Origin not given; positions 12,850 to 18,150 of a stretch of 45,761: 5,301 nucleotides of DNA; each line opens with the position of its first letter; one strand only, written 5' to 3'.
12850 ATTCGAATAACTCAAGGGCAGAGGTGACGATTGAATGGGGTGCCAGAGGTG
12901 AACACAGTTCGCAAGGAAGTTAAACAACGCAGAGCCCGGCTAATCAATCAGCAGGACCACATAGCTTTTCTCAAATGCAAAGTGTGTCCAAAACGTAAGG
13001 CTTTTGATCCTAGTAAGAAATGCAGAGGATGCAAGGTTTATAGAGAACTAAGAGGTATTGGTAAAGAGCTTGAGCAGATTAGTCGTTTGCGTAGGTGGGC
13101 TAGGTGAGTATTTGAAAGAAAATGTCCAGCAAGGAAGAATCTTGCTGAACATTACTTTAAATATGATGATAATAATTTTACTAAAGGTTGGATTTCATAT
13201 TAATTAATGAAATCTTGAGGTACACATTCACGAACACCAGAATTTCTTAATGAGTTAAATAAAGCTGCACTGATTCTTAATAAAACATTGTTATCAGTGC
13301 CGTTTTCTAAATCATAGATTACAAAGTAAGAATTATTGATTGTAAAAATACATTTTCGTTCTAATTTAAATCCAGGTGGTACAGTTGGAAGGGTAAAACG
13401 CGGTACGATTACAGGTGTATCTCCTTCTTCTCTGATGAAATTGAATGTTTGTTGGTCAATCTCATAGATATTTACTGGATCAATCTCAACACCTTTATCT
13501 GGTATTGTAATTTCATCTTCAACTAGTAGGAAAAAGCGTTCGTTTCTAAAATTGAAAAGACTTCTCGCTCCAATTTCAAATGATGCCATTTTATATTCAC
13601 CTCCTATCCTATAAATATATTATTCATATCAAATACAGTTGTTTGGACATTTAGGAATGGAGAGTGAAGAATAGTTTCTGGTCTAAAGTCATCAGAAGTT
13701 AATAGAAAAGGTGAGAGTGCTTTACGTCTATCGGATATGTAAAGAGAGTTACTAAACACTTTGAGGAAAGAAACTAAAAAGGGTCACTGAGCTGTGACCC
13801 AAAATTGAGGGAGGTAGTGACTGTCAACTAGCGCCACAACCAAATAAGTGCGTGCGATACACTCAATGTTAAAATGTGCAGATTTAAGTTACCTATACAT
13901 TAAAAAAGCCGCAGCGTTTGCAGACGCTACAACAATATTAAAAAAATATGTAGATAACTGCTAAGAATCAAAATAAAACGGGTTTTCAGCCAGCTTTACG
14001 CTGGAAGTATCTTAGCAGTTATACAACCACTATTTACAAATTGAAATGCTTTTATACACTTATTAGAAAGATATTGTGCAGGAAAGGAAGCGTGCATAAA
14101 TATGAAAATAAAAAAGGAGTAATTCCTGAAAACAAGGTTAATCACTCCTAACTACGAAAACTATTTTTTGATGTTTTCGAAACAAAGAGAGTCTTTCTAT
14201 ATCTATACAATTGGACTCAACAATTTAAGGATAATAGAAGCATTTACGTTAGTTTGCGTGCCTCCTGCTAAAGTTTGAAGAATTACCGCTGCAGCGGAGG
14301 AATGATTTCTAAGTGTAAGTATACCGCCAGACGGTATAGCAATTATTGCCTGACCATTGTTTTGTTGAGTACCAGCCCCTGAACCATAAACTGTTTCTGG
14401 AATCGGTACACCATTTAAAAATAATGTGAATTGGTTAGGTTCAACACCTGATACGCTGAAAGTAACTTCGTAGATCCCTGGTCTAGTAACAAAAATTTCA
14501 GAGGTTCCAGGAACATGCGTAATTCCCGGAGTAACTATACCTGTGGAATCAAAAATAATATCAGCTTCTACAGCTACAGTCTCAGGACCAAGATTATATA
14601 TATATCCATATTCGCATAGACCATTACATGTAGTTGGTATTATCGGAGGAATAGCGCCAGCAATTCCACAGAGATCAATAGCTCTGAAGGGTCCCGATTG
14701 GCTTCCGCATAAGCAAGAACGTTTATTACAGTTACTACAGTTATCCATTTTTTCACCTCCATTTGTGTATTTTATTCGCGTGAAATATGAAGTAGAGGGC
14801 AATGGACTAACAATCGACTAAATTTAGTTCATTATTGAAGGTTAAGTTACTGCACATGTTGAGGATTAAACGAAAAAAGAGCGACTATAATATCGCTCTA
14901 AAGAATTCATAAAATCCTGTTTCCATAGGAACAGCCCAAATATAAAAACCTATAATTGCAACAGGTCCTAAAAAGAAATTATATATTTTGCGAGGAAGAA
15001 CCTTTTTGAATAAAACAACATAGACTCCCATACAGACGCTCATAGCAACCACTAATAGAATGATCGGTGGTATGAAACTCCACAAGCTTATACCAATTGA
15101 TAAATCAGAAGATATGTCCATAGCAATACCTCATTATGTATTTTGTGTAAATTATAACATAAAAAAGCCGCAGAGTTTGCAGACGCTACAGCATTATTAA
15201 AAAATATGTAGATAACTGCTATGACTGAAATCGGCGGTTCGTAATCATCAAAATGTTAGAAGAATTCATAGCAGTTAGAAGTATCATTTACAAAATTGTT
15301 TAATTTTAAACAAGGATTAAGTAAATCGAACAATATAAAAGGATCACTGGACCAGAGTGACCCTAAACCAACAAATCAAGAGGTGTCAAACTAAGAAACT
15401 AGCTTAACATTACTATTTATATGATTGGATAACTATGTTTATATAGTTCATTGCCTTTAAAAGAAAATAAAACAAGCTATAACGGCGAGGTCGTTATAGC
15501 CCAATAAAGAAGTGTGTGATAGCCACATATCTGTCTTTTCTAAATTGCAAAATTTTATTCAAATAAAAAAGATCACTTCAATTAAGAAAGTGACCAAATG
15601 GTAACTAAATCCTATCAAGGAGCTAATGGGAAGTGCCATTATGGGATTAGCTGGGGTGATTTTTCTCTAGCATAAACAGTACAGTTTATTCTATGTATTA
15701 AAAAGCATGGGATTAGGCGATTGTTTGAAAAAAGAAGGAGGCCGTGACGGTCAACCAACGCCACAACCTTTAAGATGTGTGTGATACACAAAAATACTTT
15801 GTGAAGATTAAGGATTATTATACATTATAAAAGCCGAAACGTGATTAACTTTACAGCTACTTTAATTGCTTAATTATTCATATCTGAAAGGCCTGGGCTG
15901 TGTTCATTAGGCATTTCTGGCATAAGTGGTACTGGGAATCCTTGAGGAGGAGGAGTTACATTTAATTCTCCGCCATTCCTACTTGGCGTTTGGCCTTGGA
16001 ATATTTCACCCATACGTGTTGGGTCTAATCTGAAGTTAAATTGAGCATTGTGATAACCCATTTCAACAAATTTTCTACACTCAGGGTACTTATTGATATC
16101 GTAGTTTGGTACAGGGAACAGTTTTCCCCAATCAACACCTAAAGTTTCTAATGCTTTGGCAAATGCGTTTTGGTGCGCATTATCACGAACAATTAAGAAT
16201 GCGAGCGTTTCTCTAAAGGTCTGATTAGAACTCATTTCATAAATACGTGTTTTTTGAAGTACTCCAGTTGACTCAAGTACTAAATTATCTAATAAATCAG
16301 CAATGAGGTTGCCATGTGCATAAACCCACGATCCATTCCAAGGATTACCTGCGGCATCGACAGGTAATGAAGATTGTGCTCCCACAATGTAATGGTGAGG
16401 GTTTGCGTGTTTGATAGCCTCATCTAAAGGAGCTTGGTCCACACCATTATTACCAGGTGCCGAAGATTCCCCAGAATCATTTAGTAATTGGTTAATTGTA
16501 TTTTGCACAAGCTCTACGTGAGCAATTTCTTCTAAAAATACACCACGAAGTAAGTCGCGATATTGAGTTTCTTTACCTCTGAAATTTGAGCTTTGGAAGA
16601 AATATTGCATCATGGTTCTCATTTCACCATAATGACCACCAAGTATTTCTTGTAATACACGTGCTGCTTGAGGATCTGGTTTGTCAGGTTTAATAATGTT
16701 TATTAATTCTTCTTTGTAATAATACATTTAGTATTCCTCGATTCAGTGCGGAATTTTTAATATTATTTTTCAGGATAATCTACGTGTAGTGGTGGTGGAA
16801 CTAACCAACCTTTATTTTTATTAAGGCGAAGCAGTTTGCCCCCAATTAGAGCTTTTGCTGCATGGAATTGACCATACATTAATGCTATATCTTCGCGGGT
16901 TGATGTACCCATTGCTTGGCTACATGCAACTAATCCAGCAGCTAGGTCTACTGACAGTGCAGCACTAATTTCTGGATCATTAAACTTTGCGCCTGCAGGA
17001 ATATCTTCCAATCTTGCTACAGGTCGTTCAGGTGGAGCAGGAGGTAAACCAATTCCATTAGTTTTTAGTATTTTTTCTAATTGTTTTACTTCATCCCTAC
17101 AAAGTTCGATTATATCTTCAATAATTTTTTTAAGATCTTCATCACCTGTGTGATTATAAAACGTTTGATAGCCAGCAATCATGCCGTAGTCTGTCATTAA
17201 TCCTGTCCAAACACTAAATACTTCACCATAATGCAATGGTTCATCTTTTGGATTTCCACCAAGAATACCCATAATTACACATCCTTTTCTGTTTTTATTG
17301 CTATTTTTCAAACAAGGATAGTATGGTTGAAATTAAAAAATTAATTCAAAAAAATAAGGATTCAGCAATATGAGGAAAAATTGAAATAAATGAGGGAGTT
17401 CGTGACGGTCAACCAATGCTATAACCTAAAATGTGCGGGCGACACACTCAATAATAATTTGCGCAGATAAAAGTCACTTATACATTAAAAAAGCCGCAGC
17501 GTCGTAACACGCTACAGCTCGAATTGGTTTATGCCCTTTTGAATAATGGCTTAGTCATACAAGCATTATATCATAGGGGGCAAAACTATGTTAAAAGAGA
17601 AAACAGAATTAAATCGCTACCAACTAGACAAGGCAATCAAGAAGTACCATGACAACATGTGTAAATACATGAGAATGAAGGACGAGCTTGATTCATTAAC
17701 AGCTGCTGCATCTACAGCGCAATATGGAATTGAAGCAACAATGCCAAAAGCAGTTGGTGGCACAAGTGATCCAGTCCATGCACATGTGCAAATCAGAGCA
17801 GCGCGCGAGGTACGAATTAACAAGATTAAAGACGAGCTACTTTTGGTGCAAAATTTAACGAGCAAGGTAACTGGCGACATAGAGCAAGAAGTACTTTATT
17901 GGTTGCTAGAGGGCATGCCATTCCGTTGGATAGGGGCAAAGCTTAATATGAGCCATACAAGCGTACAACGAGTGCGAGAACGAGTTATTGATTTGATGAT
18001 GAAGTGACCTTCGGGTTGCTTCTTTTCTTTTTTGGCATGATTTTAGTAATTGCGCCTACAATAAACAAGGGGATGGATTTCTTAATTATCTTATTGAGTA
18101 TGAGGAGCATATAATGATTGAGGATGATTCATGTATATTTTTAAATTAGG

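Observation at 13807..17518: Three copies of a ~127-bp interspersed repeat (X element) bracketing the cargo cassettes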

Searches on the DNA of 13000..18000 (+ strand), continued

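Call 50: search_with_rna_model(model_id=R1, sources=[L003, L004, L007, L011, L015, L018, L024, L030, L033, L050, L051, L052, L053, L054, L055, L056, L057, L058, L059, L060, L061, L062, L063, L064, L065, L066, L067, L068, L069, L070, L071, L072, L073, L074, L075, L076, L077, L078, L079, L080, L081, L082, L083, L084, L085, L086, L087, L088, L089, L090, L091, L092, L093, L094, L095, L096, L105, L122, L130, L131, L143, L145, L153, L160, L167, L191, L208], max_evalue=0.1)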
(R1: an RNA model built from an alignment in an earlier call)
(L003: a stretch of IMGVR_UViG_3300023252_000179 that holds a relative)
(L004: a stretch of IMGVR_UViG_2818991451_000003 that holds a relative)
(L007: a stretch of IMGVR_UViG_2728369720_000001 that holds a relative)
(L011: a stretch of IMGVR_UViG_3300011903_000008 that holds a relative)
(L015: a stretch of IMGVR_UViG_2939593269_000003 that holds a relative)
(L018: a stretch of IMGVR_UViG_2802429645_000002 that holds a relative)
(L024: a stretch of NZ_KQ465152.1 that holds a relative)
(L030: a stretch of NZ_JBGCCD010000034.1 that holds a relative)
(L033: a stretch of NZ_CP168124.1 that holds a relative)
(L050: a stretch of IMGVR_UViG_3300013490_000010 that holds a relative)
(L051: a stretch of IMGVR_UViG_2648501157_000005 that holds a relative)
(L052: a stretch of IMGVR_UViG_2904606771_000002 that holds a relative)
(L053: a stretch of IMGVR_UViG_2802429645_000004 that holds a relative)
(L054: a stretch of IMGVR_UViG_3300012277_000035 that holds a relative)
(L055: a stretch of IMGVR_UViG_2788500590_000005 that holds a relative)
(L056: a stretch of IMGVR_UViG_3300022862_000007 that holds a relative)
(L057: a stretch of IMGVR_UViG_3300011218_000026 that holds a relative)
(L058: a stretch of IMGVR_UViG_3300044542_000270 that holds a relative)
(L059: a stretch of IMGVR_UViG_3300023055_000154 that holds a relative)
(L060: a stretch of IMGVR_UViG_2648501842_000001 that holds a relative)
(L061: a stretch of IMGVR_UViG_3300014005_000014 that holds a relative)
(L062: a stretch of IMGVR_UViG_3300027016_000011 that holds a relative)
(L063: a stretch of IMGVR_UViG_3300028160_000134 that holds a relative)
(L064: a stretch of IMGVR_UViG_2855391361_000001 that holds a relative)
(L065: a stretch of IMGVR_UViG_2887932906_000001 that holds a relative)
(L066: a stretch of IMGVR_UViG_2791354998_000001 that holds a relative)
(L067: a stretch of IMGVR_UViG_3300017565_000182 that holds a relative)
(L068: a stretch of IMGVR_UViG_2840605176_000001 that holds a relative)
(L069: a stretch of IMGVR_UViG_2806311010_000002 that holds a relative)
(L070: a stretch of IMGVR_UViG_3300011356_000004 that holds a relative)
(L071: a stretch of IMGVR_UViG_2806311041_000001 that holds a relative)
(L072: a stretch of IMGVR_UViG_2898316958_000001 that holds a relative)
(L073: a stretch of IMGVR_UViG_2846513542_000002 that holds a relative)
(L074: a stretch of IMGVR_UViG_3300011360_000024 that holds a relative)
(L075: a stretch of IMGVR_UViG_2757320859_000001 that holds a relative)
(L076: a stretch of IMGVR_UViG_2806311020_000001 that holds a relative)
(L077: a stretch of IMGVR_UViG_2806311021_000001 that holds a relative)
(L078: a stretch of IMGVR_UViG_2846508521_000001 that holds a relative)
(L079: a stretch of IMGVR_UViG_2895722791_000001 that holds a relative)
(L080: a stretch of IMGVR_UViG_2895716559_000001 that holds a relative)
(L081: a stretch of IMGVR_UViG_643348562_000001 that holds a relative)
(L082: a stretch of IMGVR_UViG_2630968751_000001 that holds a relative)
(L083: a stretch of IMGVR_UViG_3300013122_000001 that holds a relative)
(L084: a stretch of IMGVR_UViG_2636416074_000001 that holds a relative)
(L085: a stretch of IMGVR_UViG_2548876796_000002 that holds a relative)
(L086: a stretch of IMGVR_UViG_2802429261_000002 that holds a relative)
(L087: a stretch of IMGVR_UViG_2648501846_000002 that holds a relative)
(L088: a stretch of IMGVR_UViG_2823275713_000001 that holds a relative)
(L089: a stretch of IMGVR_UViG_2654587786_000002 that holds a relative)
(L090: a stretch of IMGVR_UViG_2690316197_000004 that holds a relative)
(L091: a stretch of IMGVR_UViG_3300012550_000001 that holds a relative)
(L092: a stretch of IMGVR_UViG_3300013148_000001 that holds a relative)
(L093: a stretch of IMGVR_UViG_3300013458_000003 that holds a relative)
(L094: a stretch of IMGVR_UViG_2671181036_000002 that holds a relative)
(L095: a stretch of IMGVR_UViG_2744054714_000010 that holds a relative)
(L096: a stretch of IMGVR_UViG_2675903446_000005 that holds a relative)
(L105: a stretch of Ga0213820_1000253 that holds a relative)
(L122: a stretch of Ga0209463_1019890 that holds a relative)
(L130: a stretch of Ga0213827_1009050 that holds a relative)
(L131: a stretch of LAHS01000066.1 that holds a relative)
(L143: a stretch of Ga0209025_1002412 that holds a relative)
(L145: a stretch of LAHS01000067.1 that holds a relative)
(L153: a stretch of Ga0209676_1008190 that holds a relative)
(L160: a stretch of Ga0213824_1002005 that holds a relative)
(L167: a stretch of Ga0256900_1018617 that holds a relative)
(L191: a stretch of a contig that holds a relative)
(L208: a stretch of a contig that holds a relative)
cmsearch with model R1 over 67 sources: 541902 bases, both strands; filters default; matches with E-value up to 0.1: 23.
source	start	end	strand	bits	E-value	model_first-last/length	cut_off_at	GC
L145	5295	5369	-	93.4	1.7e-28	1-75/75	no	0.45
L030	4094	4168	+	87.5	1.7e-26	1-75/75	no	0.48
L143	11954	12029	-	87.2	2.2e-26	1-75/75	no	0.47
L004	2403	2472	-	83.8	3.3e-25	1-75/75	no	0.54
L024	6904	6973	-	83.7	3.6e-25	1-75/75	no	0.51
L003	2440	2516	-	81.7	1.7e-24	1-75/75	no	0.48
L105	459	535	-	81.7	1.7e-24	1-75/75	no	0.48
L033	850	924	+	80.8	3.4e-24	1-75/75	no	0.49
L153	4491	4565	-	80.8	3.4e-24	1-75/75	no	0.49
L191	8527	8604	+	80.7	3.6e-24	1-75/75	no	0.38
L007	10891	10963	-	78.8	1.7e-23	1-75/75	no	0.49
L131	7635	7708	-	78.6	2e-23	1-75/75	no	0.5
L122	114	188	-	77.8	3.8e-23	1-75/75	no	0.51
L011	304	373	+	77.1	6.4e-23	1-75/75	no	0.49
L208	7726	7801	+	76.6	9.3e-23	1-75/75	no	0.46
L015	439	509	+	66.3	3.2e-19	1-75/75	no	0.45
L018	3069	3139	-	66.3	3.2e-19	1-75/75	no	0.45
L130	3775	3837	+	37.4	2.6e-09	1-75/75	no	0.33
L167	1325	1387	-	37.4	2.6e-09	1-75/75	no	0.33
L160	2709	2778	+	35.7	9.4e-09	1-75/75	no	0.33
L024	7882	7964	-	18.3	0.0088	1-75/75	no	0.41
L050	6567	6637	-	16.5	0.037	1-75/75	no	0.41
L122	208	271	-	16.5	0.038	1-75/75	no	0.39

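Call 83: search_with_rna_model(model_id=R1, sources=[L219, L220, L221, L222, L214, L215, L216, L217, L218], max_evalue=0.1, filters=off)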
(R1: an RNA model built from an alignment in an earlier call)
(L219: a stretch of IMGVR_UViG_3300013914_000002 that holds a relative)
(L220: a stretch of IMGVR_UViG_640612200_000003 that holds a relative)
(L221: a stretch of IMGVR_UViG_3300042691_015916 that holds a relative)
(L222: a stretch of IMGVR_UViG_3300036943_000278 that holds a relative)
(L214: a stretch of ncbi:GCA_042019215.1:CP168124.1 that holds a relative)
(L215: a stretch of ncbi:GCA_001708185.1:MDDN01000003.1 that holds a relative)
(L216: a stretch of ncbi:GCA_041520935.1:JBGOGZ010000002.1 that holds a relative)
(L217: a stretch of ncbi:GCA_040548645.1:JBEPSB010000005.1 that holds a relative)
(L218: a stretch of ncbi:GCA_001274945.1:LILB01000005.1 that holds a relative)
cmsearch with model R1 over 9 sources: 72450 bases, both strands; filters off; matches with E-value up to 0.1: 9.
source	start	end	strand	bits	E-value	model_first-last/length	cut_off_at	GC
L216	2319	2391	+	84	3.8e-26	1-75/75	no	0.52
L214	1380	1454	+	80.8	4.5e-25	1-75/75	no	0.49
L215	1364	1438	+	80.8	4.5e-25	1-75/75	no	0.49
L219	3056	3128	-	78.5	2.8e-24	1-75/75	no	0.52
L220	6862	6934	-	78.5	2.8e-24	1-75/75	no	0.52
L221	4998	5051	+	31.6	3.3e-08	1-75/75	no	0.39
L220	8320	8420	-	15.5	0.011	1-75/75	no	0.38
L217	358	430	+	15.2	0.014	1-75/75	no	0.33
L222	1789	1871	+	13.5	0.053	1-75/75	no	0.43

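Call 86: search_with_rna_model(model_id=R1, sources=[window, L003, L004, L007, L011, L015, L024, L030, L033, L122, L131, L143, L145, L191, L208, L216, L219, L220], max_evalue=0.000001, make_alignment=true)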
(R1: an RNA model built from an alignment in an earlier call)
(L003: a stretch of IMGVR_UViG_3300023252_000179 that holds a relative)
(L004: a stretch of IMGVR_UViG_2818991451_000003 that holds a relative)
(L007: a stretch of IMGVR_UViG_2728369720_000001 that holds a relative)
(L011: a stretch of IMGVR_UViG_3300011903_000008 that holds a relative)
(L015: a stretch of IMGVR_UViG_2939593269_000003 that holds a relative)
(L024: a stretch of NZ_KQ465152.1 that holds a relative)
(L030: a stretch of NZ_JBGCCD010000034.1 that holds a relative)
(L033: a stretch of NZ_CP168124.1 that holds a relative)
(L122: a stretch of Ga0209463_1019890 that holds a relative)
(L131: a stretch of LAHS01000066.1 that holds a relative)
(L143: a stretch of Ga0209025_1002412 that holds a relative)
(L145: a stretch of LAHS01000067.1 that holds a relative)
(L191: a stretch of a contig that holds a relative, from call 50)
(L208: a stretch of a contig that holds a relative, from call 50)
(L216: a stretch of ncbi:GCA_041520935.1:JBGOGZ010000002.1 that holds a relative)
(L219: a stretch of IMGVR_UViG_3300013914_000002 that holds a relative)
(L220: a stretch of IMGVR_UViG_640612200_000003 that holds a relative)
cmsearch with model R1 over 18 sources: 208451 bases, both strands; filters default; matches with E-value up to 0.000001: 20.
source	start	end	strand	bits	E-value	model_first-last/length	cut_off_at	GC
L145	5295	5369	-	93.4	6.4e-29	1-75/75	no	0.45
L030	4094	4168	+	87.5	6.7e-27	1-75/75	no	0.48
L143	11954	12029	-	87.2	8.5e-27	1-75/75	no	0.47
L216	2319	2391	+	84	1.1e-25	1-75/75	no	0.52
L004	2403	2472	-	83.8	1.3e-25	1-75/75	no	0.54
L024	6904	6973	-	83.7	1.4e-25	1-75/75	no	0.51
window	13792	13868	-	81.7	6.5e-25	1-75/75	no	0.48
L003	2440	2516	-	81.7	6.5e-25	1-75/75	no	0.48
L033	850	924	+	80.8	1.3e-24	1-75/75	no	0.49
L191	8527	8604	+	80.7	1.4e-24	1-75/75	no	0.38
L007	10891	10963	-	78.8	6.7e-24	1-75/75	no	0.49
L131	7635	7708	-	78.6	7.8e-24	1-75/75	no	0.5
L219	3056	3128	-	78.5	8e-24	1-75/75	no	0.52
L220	6862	6934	-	78.5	8e-24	1-75/75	no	0.52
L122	114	188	-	77.8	1.5e-23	1-75/75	no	0.51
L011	304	373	+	77.1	2.5e-23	1-75/75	no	0.49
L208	7726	7801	+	76.6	3.6e-23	1-75/75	no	0.46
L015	439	509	+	66.3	1.2e-19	1-75/75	no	0.45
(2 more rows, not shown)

Alignment A4: 20 matches aligned to the model, 81 columns, each read 5' to 3' on its own strand. Consensus structure (alignment columns), stored with it:
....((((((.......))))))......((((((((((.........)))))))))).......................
